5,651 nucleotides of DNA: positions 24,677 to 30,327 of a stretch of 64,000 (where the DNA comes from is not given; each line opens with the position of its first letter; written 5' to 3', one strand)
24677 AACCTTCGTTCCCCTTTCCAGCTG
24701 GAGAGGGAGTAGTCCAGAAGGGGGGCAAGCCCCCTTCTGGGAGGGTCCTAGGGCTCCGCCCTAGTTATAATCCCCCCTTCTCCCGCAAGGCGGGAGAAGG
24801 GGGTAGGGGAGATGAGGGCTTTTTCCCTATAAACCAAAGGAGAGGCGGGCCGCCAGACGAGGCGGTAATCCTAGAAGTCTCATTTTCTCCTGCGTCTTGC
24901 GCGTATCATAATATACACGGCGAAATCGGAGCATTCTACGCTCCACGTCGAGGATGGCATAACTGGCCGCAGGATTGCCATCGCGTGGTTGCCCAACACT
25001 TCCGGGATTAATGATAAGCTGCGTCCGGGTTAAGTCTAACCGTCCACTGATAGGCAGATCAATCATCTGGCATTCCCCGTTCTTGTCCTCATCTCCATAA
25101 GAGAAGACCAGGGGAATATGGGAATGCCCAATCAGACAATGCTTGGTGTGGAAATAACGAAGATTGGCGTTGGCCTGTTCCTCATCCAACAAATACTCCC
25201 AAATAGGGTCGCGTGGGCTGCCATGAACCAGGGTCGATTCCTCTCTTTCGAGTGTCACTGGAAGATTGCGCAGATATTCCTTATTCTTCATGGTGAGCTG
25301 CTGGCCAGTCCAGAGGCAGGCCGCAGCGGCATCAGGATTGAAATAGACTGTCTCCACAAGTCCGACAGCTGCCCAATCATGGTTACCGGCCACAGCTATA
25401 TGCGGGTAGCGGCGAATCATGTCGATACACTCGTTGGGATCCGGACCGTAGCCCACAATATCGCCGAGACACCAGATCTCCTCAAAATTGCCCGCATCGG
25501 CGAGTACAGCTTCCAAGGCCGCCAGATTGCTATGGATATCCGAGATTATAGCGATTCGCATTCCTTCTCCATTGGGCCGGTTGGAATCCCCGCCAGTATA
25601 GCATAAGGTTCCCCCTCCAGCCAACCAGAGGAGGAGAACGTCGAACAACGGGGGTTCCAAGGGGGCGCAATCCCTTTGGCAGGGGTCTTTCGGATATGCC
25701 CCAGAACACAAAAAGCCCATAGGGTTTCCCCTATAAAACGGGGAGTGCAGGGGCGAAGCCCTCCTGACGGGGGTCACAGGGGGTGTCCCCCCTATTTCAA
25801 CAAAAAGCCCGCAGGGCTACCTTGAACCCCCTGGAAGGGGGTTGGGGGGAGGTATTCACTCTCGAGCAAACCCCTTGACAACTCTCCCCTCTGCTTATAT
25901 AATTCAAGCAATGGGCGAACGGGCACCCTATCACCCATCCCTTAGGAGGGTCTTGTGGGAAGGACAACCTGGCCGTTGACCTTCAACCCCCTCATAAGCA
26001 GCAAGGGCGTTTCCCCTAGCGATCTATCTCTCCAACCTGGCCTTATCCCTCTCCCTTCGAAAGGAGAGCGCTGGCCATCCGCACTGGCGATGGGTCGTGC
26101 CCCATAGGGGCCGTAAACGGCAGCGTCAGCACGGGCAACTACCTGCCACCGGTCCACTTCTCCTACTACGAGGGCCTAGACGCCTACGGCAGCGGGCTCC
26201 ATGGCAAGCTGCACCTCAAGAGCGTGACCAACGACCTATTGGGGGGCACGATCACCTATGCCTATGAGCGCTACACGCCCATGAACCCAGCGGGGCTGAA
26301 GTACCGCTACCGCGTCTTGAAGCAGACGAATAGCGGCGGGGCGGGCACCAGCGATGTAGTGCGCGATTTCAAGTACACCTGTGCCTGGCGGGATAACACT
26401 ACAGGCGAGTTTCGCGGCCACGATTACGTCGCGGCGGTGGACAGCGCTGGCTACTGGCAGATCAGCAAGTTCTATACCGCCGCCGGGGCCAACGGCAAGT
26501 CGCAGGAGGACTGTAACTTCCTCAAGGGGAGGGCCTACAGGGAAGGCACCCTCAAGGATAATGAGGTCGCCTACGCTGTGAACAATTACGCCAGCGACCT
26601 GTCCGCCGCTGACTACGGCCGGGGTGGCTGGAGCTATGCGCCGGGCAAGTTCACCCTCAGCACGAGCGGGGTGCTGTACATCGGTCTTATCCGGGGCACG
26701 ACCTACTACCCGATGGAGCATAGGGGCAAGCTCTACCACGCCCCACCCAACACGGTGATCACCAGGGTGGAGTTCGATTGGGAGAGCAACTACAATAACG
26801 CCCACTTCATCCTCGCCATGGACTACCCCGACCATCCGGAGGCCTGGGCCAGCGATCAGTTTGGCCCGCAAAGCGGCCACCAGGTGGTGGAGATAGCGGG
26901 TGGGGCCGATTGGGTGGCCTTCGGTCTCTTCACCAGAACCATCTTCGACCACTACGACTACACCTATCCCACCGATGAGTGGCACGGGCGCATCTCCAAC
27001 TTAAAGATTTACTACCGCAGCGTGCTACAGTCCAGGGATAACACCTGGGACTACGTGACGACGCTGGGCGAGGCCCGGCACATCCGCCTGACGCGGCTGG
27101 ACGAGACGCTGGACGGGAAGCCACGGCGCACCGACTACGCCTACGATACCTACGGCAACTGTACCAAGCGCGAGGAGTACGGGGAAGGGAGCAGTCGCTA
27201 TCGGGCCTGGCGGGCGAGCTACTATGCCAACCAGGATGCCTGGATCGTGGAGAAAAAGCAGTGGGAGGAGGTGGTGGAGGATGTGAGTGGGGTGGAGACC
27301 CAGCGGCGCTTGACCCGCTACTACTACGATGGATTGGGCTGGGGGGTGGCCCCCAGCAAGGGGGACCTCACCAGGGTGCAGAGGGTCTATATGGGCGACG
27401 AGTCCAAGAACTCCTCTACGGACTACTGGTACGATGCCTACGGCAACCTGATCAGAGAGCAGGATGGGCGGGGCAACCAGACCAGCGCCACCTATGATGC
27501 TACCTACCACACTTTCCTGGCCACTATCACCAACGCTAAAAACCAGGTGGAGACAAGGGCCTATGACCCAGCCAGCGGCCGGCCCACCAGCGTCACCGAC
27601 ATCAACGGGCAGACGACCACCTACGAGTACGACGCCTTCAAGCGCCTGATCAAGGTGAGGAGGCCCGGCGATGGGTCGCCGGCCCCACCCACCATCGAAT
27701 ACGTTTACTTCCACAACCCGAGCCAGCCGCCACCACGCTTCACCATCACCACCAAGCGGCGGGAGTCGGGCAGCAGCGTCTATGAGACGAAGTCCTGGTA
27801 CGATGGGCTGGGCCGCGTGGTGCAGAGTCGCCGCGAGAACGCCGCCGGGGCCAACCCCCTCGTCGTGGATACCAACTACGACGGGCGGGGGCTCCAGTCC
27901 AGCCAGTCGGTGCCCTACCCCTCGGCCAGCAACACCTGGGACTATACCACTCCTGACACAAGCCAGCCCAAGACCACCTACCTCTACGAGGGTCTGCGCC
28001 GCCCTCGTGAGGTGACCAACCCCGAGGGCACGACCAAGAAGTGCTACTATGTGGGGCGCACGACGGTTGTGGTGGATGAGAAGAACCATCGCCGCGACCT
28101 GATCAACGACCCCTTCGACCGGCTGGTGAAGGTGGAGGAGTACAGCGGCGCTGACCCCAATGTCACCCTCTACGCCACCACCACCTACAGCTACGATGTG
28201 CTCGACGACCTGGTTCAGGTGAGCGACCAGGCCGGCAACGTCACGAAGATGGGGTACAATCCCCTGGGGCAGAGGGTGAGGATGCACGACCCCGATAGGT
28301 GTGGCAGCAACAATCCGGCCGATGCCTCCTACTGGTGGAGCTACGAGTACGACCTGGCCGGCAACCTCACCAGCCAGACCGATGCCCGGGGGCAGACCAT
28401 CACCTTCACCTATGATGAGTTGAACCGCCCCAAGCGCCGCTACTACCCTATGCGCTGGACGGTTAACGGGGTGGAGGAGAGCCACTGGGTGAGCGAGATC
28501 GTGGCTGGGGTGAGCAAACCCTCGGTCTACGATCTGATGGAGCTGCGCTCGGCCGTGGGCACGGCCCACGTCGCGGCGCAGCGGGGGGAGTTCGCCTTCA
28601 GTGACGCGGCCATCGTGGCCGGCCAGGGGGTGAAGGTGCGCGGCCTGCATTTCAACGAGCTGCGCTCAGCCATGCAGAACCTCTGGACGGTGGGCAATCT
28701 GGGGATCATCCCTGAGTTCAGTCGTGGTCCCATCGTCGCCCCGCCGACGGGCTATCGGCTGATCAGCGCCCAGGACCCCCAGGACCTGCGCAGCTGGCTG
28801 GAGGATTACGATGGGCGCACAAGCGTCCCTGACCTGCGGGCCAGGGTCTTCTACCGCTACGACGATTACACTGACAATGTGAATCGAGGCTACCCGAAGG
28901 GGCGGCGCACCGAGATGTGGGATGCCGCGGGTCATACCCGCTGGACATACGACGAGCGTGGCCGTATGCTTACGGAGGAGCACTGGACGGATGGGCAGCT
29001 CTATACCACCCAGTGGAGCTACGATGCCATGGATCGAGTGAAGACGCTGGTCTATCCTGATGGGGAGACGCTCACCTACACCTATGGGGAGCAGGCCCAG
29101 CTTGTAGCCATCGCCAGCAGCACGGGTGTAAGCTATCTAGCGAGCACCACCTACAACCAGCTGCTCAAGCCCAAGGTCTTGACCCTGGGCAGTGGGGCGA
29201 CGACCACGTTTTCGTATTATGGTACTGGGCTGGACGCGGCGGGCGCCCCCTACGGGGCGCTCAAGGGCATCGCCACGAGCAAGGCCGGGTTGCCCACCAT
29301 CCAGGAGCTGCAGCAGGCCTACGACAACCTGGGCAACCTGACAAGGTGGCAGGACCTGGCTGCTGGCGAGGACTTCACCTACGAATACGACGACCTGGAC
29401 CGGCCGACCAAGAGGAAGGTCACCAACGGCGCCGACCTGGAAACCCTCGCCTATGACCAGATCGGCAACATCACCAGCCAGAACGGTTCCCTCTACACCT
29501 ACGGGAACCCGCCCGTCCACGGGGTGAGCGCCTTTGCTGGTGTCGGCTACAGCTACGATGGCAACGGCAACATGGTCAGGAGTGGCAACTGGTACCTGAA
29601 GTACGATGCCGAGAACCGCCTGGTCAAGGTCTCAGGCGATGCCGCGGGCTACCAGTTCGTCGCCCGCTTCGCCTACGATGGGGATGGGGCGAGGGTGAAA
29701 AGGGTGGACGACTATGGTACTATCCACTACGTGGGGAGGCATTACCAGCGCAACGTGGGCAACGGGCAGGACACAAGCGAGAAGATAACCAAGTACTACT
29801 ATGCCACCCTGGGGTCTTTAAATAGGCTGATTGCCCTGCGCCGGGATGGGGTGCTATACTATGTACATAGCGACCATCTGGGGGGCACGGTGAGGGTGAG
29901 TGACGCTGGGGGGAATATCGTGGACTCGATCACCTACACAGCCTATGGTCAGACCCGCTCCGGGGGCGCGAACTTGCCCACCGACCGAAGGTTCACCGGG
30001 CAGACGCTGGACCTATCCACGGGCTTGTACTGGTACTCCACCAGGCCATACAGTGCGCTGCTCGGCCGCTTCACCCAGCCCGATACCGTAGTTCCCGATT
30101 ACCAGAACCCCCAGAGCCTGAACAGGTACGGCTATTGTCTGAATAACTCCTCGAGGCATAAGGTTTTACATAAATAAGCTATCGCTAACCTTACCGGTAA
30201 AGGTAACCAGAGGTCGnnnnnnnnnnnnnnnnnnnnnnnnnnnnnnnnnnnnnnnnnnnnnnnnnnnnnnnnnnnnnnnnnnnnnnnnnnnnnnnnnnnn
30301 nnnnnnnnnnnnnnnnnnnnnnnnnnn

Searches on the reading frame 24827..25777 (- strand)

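Call 79: search_protein_families(library=pfam, proteins=[window:24827-25777:-], max_evalue=0.00001)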
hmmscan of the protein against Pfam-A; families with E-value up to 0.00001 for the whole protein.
window:24827-25777:- (316 aa): 2 families
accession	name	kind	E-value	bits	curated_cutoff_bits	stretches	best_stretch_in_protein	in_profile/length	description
PF12850.12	Metallophos_2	-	2e-23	83.5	27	1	73-280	1-153/154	Calcineurin-like phosphoesterase superfamily domain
PF00149.33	Metallophos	-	5.3e-13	50.3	21.5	1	73-221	1-190/191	Calcineurin-like phosphoesterase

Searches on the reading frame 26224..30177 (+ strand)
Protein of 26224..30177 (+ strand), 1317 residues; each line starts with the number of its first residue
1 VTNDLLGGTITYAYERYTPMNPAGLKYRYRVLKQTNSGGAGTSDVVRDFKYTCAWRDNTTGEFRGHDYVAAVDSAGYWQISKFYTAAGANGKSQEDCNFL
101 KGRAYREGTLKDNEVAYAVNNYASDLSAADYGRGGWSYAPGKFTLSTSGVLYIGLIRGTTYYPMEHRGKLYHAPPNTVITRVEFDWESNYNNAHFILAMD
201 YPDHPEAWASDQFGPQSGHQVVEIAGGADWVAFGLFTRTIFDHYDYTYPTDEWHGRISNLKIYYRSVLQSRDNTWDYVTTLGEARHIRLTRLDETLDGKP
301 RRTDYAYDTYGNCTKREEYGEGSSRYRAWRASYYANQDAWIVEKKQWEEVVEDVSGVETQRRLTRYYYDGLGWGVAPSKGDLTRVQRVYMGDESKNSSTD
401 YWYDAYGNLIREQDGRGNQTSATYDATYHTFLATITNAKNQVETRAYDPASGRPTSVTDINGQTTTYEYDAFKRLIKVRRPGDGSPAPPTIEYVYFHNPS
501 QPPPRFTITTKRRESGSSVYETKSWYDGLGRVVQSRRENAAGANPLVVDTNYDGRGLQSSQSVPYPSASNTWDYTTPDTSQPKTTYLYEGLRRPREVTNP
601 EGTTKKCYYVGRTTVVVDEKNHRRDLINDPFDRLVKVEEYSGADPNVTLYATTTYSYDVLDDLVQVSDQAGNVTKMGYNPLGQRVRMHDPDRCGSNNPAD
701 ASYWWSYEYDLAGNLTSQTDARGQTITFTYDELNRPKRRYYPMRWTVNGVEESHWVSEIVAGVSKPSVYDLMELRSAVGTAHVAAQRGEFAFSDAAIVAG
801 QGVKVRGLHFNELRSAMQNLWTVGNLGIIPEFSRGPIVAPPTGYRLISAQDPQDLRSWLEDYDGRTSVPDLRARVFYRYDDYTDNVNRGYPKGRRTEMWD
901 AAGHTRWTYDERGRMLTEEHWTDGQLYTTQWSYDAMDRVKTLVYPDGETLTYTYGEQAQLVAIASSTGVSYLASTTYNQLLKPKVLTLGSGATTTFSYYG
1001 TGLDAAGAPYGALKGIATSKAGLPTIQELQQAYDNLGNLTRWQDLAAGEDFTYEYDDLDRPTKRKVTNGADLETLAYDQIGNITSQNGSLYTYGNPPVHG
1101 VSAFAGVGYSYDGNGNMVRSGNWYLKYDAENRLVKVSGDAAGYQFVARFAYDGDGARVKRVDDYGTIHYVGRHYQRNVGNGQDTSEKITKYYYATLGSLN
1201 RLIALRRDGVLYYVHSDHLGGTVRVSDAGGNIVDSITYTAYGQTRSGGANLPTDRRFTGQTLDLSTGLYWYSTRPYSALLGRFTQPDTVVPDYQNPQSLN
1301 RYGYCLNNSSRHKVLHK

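Call 79: search_protein_families(library=pfam, proteins=[window:26224-30177:+], max_evalue=0.00001)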
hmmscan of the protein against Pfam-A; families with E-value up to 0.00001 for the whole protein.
window:26224-30177:+ (1317 aa): 2 families
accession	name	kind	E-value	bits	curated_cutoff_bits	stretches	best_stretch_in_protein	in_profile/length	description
PF05593.20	RHS_repeat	-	3.3e-40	136.1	22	2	447-482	1-35/38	RHS Repeat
PF20041.5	DUF6443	-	9.6e-09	36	27.8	1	510-587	13-89/137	Domain of unknown function (DUF6443)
